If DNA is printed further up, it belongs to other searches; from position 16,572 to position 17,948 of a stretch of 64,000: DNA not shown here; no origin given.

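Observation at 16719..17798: T4 Rnl1-like ATP-dependent RNA ligase of apparently foreign origin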

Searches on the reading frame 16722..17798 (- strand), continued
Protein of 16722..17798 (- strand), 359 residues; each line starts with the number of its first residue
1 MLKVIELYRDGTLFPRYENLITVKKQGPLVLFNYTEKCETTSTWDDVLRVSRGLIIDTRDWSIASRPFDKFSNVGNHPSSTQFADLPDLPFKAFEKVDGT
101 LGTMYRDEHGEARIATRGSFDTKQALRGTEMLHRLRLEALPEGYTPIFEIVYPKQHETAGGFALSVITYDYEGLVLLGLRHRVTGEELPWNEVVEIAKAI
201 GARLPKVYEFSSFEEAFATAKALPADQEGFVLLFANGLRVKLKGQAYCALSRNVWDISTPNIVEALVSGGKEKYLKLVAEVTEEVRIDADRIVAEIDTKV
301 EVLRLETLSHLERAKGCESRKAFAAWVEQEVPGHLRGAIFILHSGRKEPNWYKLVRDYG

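Call 78: search_protein_families(library=pfam, proteins=[L199:7898-8347:+, L203:2865-3527:+, L151:7073-7546:+, L178:1986-2495:+, L165:4975-5985:+, L190:7552-7881:+, L175:2854-3186:+, L004:8376-9041:+, L004:5399-5713:+, L090:3060-4202:-], max_evalue=0.01)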
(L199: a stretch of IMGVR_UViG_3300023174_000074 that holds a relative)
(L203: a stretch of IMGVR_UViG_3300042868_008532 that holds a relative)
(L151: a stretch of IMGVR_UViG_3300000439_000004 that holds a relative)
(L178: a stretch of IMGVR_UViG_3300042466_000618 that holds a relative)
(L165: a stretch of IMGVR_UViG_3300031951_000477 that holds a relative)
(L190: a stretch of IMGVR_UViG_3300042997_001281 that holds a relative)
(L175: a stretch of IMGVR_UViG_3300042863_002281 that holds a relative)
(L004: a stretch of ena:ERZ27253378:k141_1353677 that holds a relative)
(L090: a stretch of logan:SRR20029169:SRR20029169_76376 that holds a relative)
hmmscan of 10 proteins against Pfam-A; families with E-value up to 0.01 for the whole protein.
L199:7898-8347:+ (149 aa): 4 families
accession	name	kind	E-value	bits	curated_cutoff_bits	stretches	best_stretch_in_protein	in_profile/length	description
PF13671.12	AAA_33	-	1.1e-13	52.2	27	1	16-146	1-141/143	AAA domain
PF13238.12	AAA_18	-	0.003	18.5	29.4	1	18-142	2-109/128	AAA domain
PF13479.12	AAA_24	-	0.0041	17.4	27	1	17-106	5-84/195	AAA domain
PF00005.33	ABC_tran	-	0.0047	18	25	1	19-107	16-90/137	ABC transporter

L203:2865-3527:+ (220 aa): 2 families
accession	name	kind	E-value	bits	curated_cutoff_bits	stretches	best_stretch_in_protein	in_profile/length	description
PF00149.33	Metallophos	-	2.9e-08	34.8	21.5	1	9-159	2-117/191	Calcineurin-like phosphoesterase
PF12850.12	Metallophos_2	-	0.0055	17.2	27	0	10-163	3-122/154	Calcineurin-like phosphoesterase superfamily domain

L151:7073-7546:+ (157 aa): 1 family
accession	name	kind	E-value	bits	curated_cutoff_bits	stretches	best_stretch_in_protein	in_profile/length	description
PF20274.4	cREC_REC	-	9.2e-20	71.6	27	1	4-133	2-86/88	Cyclic-phosphate processing Receiver domain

L178:1986-2495:+ (169 aa): 1 family
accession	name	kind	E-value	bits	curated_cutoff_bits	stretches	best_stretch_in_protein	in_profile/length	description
PF03013.19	Pyr_excise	-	0.00023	21.9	23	1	1-95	1-77/81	Pyrimidine dimer DNA glycosylase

L165:4975-5985:+ (336 aa): 2 families
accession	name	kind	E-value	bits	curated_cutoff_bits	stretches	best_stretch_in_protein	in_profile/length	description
PF21189.3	PHA02142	-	2.7e-37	127.5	27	1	5-98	1-92/92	PHA02142 OB-fold domain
PF09414.15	RNA_ligase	-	2.3e-22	80.4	27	1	166-326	2-170/171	RNA ligase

L190:7552-7881:+ (109 aa): 0 families

L175:2854-3186:+ (110 aa): 0 families

L004:8376-9041:+ (221 aa): 2 families
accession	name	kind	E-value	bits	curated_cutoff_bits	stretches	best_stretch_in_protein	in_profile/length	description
PF13207.12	AAA_17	-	5.1e-10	40.2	27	1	9-143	2-135/136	AAA domain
PF13238.12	AAA_18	-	1.5e-08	35.6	29.4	1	5-142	1-120/128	AAA domain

L004:5399-5713:+ (104 aa): 0 families

L090:3060-4202:- (380 aa): 0 families
